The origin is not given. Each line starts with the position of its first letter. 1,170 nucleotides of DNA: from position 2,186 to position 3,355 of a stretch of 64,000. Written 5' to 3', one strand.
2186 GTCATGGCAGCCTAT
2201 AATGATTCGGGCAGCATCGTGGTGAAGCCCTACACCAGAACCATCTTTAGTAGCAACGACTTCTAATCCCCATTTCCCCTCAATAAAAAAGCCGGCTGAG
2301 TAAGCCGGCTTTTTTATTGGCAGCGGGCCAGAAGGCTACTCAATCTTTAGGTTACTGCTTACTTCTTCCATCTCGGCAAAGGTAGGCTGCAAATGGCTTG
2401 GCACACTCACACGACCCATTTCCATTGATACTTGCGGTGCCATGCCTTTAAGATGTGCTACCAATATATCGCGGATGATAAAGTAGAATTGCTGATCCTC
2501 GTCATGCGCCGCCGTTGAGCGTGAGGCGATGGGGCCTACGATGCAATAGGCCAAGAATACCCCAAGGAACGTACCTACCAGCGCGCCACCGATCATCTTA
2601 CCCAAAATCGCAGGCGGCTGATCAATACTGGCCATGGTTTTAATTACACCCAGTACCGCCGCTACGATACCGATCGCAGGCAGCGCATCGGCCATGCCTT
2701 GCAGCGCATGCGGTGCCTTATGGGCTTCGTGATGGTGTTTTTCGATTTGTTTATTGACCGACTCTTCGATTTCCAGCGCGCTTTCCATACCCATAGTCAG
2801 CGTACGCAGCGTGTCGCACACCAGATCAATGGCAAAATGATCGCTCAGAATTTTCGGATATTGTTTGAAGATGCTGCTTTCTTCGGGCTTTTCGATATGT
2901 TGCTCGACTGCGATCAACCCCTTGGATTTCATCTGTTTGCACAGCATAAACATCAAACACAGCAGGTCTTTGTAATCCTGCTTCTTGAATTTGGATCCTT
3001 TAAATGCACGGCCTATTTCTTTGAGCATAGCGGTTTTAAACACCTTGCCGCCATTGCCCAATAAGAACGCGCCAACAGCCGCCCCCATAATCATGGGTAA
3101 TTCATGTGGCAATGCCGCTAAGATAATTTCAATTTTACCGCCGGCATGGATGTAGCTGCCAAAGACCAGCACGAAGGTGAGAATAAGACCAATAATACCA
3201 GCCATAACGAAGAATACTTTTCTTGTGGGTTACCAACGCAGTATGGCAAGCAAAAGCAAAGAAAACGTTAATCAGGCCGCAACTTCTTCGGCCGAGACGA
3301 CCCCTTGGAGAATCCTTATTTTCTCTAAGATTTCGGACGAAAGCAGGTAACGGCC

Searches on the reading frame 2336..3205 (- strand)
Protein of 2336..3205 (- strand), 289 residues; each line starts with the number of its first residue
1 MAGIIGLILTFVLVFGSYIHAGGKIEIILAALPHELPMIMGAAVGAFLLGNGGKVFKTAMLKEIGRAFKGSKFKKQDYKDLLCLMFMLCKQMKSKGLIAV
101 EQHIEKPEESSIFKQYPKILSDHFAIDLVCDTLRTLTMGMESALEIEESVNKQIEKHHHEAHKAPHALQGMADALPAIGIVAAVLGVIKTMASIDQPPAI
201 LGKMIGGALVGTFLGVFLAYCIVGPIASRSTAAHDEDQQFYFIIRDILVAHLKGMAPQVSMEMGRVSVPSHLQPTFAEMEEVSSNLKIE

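Call 29: search_protein_families(library=ncbifam, proteins=[window:2336-3205:-], max_evalue=0.00001)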
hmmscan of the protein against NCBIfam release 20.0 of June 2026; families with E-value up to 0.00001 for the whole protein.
window:2336-3205:- (289 aa): 7 families
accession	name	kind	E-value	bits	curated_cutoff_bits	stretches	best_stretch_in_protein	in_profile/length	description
TIGR03818.1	MotA1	equivalog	2e-104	348.7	303.8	1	1-282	1-279/282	flagellar motor stator protein MotA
NF006583.0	PRK09109.1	equivalog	2e-18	66.4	237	1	3-258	5-235/246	flagellar motor protein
NF005997.1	PRK08124.1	equivalog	4.4e-17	61.9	340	1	3-259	5-237/259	flagellar motor stator protein MotA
NF006284.1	PRK08456.1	equivalog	5.4e-15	55.3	380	1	3-234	5-211/252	flagellar motor stator protein MotA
NF006527.0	PRK08990.1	equivalog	1.7e-12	47.2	341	1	1-262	3-236/254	flagellar motor protein PomA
NF005383.1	PRK06926.1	equivalog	5.2e-09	35.5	394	1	5-237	10-219/271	flagellar motor protein MotP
NF005237.0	PRK06743.1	equivalog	4.5e-06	26.2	373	0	5-231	24-228/277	flagellar motor protein MotP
